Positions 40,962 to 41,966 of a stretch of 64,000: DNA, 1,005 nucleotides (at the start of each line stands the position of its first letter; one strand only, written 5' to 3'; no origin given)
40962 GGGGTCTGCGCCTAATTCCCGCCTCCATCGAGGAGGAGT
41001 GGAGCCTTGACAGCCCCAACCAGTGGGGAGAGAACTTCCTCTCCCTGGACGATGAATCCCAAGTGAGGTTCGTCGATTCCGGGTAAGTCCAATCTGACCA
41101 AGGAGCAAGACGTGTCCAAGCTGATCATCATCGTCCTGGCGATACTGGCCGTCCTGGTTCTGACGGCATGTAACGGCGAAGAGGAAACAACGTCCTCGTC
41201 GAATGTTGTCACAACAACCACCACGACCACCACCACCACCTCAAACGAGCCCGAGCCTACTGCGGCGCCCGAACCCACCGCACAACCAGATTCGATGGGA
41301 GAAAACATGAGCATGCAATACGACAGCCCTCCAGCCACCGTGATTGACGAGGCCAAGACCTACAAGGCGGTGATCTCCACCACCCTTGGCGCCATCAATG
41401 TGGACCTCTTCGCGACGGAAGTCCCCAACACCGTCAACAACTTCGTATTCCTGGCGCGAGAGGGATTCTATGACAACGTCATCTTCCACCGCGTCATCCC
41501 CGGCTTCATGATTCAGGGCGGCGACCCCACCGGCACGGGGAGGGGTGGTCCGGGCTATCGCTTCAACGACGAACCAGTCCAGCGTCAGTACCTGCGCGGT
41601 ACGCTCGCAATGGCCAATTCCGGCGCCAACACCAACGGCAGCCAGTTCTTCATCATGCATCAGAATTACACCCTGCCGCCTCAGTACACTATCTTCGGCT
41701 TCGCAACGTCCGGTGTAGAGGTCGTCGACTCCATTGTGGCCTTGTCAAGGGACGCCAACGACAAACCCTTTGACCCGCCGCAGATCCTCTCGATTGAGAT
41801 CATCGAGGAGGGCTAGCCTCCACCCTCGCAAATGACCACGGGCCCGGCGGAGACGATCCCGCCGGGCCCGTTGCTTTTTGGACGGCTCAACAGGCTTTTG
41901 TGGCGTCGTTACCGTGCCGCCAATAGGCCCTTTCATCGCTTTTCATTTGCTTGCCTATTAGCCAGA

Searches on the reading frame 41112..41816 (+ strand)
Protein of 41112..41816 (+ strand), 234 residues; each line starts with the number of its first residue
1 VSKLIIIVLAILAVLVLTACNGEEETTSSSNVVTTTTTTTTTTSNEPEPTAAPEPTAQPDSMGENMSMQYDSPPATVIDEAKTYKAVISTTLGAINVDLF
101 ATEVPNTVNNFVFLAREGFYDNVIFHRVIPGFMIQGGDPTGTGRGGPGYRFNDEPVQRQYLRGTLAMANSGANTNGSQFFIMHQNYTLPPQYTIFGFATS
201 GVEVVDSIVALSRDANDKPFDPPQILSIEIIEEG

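Call 26: search_protein_families(library=pfam, proteins=[window:41112-41816:+])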
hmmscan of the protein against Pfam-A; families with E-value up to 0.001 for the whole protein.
window:41112-41816:+ (234 aa): 2 families
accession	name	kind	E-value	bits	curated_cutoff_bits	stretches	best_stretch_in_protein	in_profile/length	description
PF00160.26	Pro_isomerase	-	2.5e-40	138.8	21.7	1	88-229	4-158/159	Cyclophilin type peptidyl-prolyl cis-trans isomerase/CLD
PF21827.1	New_glue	-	4e-05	23.7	31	1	3-50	3-50/94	New glue protein family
